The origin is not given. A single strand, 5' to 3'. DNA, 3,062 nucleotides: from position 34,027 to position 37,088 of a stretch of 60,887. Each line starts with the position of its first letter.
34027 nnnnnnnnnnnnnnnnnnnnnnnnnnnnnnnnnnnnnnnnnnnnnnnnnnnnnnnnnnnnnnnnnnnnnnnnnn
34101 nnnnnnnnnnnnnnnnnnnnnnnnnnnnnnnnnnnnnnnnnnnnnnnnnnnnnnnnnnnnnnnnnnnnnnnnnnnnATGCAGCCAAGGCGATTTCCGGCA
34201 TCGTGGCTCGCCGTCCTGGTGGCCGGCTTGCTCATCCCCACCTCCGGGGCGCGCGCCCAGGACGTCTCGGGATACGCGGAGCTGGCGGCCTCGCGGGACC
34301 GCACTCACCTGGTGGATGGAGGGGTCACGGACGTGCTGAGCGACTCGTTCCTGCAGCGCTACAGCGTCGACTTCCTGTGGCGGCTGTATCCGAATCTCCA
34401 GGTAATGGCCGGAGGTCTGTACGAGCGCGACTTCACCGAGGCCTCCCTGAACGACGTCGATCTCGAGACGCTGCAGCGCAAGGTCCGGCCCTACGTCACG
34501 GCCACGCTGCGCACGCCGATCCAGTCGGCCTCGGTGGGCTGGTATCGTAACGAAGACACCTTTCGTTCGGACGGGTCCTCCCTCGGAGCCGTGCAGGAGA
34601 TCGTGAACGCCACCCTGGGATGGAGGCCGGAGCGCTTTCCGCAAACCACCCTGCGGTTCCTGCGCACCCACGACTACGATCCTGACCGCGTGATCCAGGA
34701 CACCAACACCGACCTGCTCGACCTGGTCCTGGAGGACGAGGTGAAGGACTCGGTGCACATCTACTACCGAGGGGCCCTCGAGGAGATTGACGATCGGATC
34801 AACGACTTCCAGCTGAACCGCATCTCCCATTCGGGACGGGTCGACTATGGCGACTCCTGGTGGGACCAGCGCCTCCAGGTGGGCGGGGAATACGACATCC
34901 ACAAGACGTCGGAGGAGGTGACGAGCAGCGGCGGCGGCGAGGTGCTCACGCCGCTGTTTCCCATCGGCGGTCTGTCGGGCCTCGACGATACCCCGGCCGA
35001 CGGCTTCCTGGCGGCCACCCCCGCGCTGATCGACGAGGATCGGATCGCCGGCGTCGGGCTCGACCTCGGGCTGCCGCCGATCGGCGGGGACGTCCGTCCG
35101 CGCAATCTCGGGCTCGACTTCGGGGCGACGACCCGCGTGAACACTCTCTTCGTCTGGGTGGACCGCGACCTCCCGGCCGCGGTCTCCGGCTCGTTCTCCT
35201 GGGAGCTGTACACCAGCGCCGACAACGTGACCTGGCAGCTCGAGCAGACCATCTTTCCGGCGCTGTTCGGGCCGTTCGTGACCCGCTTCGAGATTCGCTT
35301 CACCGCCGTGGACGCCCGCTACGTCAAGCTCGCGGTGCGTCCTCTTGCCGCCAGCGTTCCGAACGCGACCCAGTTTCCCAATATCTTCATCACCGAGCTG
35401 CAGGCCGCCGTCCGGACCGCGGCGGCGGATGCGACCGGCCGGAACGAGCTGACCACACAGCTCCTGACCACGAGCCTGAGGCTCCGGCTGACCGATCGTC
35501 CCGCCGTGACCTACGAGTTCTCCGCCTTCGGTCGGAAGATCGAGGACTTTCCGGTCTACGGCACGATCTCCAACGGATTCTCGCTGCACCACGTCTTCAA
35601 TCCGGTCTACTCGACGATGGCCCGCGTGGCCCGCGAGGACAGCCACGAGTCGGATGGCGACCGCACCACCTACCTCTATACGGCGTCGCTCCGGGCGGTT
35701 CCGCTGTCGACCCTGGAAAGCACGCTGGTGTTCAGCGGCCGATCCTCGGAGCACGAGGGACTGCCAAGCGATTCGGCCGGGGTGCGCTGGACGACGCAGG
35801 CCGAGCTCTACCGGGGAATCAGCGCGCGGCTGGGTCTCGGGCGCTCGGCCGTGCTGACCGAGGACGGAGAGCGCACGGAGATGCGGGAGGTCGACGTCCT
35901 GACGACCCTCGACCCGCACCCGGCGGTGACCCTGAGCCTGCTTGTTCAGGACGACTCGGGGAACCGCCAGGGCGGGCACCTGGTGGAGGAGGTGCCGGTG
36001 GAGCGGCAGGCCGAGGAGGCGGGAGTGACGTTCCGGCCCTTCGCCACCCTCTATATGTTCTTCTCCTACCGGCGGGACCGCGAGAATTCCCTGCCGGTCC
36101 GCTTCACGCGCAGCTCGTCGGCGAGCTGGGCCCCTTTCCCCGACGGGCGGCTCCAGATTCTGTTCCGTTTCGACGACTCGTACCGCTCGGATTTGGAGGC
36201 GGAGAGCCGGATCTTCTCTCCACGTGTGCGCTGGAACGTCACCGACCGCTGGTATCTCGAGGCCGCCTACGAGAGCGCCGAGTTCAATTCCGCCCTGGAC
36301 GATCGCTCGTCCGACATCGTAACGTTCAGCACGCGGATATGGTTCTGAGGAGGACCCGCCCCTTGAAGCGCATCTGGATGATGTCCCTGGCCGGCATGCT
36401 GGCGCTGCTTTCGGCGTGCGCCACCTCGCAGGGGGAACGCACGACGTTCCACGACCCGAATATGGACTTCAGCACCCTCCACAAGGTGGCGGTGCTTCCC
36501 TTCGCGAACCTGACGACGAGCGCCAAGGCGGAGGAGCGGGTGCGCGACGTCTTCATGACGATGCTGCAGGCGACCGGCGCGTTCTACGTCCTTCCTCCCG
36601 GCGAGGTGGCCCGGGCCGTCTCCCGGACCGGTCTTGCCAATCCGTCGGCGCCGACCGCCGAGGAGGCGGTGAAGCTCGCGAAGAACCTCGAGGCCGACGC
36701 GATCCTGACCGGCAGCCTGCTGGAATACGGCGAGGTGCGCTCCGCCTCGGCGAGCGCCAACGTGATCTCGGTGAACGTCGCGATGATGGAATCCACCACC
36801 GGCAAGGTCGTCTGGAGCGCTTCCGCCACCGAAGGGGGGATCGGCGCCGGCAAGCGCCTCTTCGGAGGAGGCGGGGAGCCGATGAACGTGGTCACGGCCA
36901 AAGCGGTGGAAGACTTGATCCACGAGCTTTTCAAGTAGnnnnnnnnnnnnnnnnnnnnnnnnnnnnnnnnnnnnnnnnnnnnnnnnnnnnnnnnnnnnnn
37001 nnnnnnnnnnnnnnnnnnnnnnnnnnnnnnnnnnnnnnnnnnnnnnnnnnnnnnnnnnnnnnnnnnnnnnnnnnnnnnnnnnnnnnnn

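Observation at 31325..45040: Complete OmcS-type cytochrome-nanowire locus (hexahaem OmcS homologue plus nine companion genes) in a probable acidobacterium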

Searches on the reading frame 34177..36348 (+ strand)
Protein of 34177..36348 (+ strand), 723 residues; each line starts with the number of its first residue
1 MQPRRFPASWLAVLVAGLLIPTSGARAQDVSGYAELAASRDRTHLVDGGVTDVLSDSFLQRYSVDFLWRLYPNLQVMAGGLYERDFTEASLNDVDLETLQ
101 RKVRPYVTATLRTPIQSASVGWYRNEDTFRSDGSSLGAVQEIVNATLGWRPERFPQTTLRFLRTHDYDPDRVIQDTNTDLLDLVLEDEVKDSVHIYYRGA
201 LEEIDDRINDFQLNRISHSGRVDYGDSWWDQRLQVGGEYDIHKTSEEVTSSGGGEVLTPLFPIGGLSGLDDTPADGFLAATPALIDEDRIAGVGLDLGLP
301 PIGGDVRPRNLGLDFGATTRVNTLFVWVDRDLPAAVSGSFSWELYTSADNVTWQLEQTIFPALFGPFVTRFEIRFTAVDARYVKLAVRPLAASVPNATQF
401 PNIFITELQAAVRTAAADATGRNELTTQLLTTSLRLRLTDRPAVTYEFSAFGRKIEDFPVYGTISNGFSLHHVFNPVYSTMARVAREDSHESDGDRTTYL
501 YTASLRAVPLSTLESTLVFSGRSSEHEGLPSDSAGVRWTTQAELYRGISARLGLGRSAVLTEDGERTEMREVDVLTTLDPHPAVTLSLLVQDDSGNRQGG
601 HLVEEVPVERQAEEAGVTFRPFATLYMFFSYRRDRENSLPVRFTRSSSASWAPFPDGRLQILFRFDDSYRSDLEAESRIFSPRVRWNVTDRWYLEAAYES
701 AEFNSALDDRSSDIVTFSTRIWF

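Call 5: search_protein_families(library=pfam, proteins=[window:34177-36348:+], max_evalue=0.01)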
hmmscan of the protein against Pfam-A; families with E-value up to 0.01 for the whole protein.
window:34177-36348:+ (723 aa): 1 family
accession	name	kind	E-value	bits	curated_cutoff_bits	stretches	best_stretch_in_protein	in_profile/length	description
PF22633.2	F5_F8_type_C_2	-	0.0038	18.3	27.8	0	309-385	20-91/91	NedA-like, galactose-binding domain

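Call 6: search_protein_families(library=ncbifam, proteins=[window:34177-36348:+], max_evalue=0.01)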
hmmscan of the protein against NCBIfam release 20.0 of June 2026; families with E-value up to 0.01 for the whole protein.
window:34177-36348:+ (723 aa): 0 families

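Call 45: search_solved_structures(query=window:34177-36348:+, max_evalue=1)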
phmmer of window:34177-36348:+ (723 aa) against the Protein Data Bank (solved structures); distinct sequences matched with E-value up to 1: 0.

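Call 46: find_homologous_proteins(query=window:34177-36348:+, max_evalue=0.00001)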
Query window:34177-36348:+ (723 aa): 103 proteins with E <= 0.00001 among 8000 candidates.
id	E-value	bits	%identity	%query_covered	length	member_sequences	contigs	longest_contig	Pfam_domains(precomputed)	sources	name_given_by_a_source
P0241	0.0e+0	1631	100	100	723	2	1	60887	-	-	-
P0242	0.0e+0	1299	79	98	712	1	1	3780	-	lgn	-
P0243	1.8e-249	848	56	97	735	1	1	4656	-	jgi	jgi:hypothetical protein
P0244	4.7e-248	843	56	96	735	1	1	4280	-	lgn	-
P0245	6.1e-248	843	56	97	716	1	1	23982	-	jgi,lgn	jgi:hypothetical protein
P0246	8.9e-247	839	55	99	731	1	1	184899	-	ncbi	-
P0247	1.0e-245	836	54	97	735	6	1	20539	-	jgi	jgi:hypothetical protein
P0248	7.5e-245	833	54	98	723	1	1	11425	-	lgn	-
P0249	4.8e-243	827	54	97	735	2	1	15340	-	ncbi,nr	ncbi:MAG: hypothetical protein HYS34_03460 [Acidobacteria bacterium]|nr:hypothetical protein [Acidob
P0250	1.5e-242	825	54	97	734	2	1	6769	-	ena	-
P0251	4.3e-242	824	53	97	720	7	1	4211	-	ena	-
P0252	6.7e-242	823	55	95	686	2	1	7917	-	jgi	jgi:hypothetical protein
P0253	4.9e-239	813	55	96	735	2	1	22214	-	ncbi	-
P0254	3.2e-237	807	51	98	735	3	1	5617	-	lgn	-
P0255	1.6e-234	799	53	99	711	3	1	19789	-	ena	-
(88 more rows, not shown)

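Call 59: predict_structure(alignment_id=A2)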
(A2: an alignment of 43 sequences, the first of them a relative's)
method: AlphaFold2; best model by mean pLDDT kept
length: 723 residues; sequences in the alignment: 43
mean_pLDDT: 89.1   pTM: 0.66
mean pLDDT of the five models: 89.1, 88.2, 87.4, 87.2, 86.2
residues with pLDDT >= 90: 467; 70-90: 206; 50-70: 37; < 50: 13
segments of 3 or more residues with pLDDT < 50: 1-7, 18-22
pLDDT, mean of each block of 10 residues (from residue 1): 43 52 69 97 82 91 96 94 92 81 97 95 95 83 97 93 95 92 93 95 90 92 94 95 87 71 84 81 74 80 82 85 92 81 93 92 79 93 94 73 89 74 85 95 96 85 96 96 97 90 97 97 93 97 94 97 93 96 95 94 88 97 95 88 95 92 94 86 96 97 87 96 96
secondary structure, 60 per line:
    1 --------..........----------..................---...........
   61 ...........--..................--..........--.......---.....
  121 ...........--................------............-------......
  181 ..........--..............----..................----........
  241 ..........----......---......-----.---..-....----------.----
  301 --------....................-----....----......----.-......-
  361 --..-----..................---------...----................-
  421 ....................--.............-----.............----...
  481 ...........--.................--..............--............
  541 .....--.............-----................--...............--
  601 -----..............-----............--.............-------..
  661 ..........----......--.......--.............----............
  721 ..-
elements in order (helices of 4 or more, strands of 3 or more residues): H9-18 E29-46 E50-71 E74-91 E94-103 E106-112 E116-131 E134-149 E156-167 E175-190 E193-206 E211-228 E233-250 E255-260 E264-269 H282-285 E309-328 H334-337 E342-347 E354-359 E370-387 E404-415 H416-419 E421-440 E443-455 E461-473 E478-491 E494-510 E513-526 E529-545 E548-560 E566-581 E584-598 E606-619 E625-636 E639-651 E659-670 E675-680 E683-689 E692-704 E709-722

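Call 64: fold_search(model_id=the predicted structure, library=pdb)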
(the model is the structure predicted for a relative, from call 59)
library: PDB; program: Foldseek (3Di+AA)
matches with E <= 10: 867; with E <= 0.001: 236
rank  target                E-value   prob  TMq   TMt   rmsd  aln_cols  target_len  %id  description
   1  6r2q_B                4.3e-10  1.00  0.34  0.37  16.1       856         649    7  Structure of the Mtr complex (released 2020-04-22)
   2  2hdi_A                2.8e-09  1.00  0.26  0.30  15.9       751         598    8  Crystal structure of the Colicin I receptor Cir from E.coli in complex with receptor binding domain of Colicin Ia. (released 2007-05-08)
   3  3rgn                  2.8e-09  1.00  0.26  0.31  14.5       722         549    8  Crystal structure of spin-labeled BtuB W371R1 (released 2011-10-26)
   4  5nec_B                3.4e-09  1.00  0.24  0.26  19.5       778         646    9  Crystal structure of the siderophore receptor PiuD from Pseudomonas aeruginosa (released 2018-02-07)
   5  1nqe                  4.3e-09  1.00  0.26  0.31  13.8       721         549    8  OUTER MEMBRANE COBALAMIN TRANSPORTER (BTUB) FROM E. COLI (released 2003-04-29)
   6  5fok_B                5.8e-09  1.00  0.21  0.22  20.4       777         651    8  Crystal structure of the siderophore receptor PiuA from Pseudomonas aeruginosa (released 2016-05-11)
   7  1nqg                  6.7e-09  1.00  0.26  0.30  15.2       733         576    8  OUTER MEMBRANE COBALAMIN TRANSPORTER (BTUB) FROM E. COLI, WITH BOUND CALCIUM (released 2003-04-29)
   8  5nec_A                7.0e-09  1.00  0.24  0.26  18.4       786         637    8  Crystal structure of the siderophore receptor PiuD from Pseudomonas aeruginosa (released 2018-02-07)
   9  3m8b                  7.6e-09  1.00  0.26  0.30  14.2       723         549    7  Crystal structure of spin-labeled BtuB V10R1 in the apo state (released 2010-09-15)
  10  3m8d                  9.6e-09  1.00  0.28  0.33  15.3       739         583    8  Crystal structure of spin-labeled BtuB V10R1 with bound calcium and cyanocobalamin (released 2010-09-15)
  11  1xkw                  1.3e-08  1.00  0.25  0.27  19.6       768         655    8  Pyochelin outer membrane receptor FptA from Pseudomonas aeruginosa (released 2005-10-04)
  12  1nqh                  1.5e-08  1.00  0.26  0.31  13.7       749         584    8  OUTER MEMBRANE COBALAMIN TRANSPORTER (BTUB) FROM E. COLI, WITH BOUND CALCIUM AND CYANOCOBALAMIN (VITAMIN B12) SUBSTRATE (released 2003-04-29)
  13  3rgm                  2.2e-08  1.00  0.25  0.30  14.2       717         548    8  Crystal structure of spin-labeled BtuB T156R1 (released 2011-10-26)
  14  5fok_A                2.2e-08  1.00  0.21  0.23  20.4       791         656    9  Crystal structure of the siderophore receptor PiuA from Pseudomonas aeruginosa (released 2016-05-11)
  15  9nn6_A                2.6e-08  1.00  0.26  0.28  15.9       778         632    8  E. coli Cir in Complex with the RBD of Microcin V (released 2025-09-24)
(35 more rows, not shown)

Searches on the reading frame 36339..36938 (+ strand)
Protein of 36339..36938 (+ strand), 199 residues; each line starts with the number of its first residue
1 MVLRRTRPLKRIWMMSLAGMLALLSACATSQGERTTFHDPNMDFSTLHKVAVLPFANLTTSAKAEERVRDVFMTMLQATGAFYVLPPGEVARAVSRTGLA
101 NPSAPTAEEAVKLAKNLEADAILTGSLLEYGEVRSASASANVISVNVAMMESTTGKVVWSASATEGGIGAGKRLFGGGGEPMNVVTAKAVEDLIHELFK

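Call 5: search_protein_families(library=pfam, proteins=[window:36339-36938:+], max_evalue=0.01)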
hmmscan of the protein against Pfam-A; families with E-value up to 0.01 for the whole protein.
window:36339-36938:+ (199 aa): 4 families
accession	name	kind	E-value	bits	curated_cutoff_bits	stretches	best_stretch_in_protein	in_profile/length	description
PF05643.16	GNA1162-like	-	1.4e-10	41.5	25.9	1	49-165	13-128/185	Putative lipoprotein GNA1162-like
PF13036.11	LpoB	-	0.00028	21.3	22.3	1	50-161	32-143/147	Peptidoglycan-synthase activator LpoB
PF03783.19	CsgG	-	0.00042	20.1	20.8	0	54-160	16-145/210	Curli production assembly/transport component CsgG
PF04052.18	TolB_N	-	0.0043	17.6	22.4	0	48-96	13-61/106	TolB amino-terminal domain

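Call 6: search_protein_families(library=ncbifam, proteins=[window:36339-36938:+], max_evalue=0.01)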
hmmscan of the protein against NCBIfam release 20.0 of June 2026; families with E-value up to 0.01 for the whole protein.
window:36339-36938:+ (199 aa): 1 family
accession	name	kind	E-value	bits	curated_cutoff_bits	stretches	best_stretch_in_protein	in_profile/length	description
TIGR02722.1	lp_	equivalog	0.00013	22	110.55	1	70-161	92-183/189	penicillin-binding protein activator LpoB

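Call 33: find_related_loci(query=A1, collection=genome_contigs, flank=10000)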
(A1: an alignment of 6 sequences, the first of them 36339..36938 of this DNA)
Query A1 (199 aa) in genome_contigs; peptide patterns used: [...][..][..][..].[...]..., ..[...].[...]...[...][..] (x = any residue, [..] = any of these).
135 stretches matched a pattern; 120 encode a relative of the query (tblastn E <= 1e-3); the best 80 are kept; 80 distinct loci.
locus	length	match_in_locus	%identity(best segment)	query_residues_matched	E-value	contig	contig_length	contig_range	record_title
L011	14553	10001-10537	74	20-199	7e-89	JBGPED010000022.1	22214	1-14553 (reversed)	MAG: Acidobacteriota bacterium isolate OBJ_0618_7090110_99 k141_9134607_length_22214_cov_16.1800, whole genome shotgun s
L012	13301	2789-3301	76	29-199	2e-86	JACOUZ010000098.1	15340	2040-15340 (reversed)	MAG: Acidobacteria bacterium isolate NC_groundwater_87_Ag_B-0.1um_69_32 B_2_S2_170907_scaffold_583825, whole genome shot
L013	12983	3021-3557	70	20-198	3e-84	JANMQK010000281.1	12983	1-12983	MAG: Acidobacteriota bacterium isolate OTE_51_metabat_25 OTE_51_k141_3754716, whole genome shotgun sequence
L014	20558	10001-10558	67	17-199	2e-82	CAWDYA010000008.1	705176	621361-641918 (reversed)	MAG: uncultured Acidobacteriota bacterium isolate MFD05684.bin.1.277 genome assembly, contig: contig_77754, whole genome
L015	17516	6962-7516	65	15-199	7e-82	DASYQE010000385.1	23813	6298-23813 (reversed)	MAG TPA_asm: Candidatus Polarisedimenticolia bacterium isolate SMAG_U4477 k141_1758178, whole genome shotgun sequence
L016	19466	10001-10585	58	8-198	1e-74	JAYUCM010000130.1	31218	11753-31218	MAG: Acidobacteriota bacterium isolate GFS_6979 GFS_6979_129, whole genome shotgun sequence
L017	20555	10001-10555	60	13-199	3e-74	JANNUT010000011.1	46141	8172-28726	MAG: Acidobacteriota bacterium isolate SOY_30_concoct_69_sub SOY_30_k141_4417692, whole genome shotgun sequence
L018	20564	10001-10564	60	14-199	3e-74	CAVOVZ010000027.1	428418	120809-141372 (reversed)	MAG: Terriglobia bacterium isolate MFD00032.bin.1.110 genome assembly, contig: contig_86011, whole genome shotgun sequen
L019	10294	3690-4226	61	21-199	3e-73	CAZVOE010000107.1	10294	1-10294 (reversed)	MAG TPA_asm: uncultured Acidobacteriota bacterium isolate binchicken_co58_72 genome assembly, contig: NODE_5029_length_1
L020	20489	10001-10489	67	36-198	4e-71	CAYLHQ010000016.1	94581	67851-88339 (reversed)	MAG TPA_asm: uncultured Acidobacteriota bacterium isolate binchicken_co274_272 genome assembly, contig: NODE_573_length_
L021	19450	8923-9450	60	23-198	2e-70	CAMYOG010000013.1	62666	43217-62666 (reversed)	MAG: Thermoanaerobaculia bacterium isolate ES_Acidobacteriota_04 genome assembly, contig: scaffold_198, whole genome sho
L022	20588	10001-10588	56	4-198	2e-70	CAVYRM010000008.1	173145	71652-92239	MAG: uncultured delta proteobacterium isolate MFD05942.bin.2.99 genome assembly, contig: contig_4817, whole genome shotg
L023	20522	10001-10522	61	26-199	2e-70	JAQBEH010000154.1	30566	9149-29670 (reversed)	MAG: Acidobacteriota bacterium isolate MAG_424_bin-23 424_bin-23_ctg-154, whole genome shotgun sequence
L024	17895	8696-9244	58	10-191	4e-70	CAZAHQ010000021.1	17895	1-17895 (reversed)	MAG TPA_asm: uncultured Acidobacteriota bacterium isolate SRP173033_co1_59 genome assembly, contig: NODE_5846_length_178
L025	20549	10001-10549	58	10-191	6e-70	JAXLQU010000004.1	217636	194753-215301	MAG: Acidobacteriota bacterium isolate STL-ACI11 C1.23.fa-4, whole genome shotgun sequence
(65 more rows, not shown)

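Call 44: search_solved_structures(query=window:36339-36938:+, max_evalue=1)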
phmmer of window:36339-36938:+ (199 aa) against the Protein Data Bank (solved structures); distinct sequences matched with E-value up to 1: 9.
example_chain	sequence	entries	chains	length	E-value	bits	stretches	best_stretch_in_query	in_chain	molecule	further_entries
4hrv_A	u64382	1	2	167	2.7e-05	27.3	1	80-175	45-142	Putative lipoprotein GNA1162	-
5t10_A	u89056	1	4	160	0.0011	22.1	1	48-167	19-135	Uncharacterized protein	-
5t11_A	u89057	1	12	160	0.0011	22.1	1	48-167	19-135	Uncharacterized protein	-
9h80_C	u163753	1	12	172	0.0054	19.8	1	49-168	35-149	PelC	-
7vwk_A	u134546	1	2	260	0.065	16.3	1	50-170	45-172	Polyketide synthase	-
4q6l_A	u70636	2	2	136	0.085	15.9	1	64-162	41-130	Penicillin-binding protein activator LpoB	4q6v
4q6z_A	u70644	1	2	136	0.14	15.3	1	66-162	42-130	Penicillin-binding protein activator LpoB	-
3hwr_A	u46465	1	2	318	0.39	13.8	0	41-141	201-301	2-dehydropantoate 2-reductase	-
2mii_A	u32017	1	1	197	0.42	13.7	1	67-162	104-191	Penicillin-binding protein activator LpoB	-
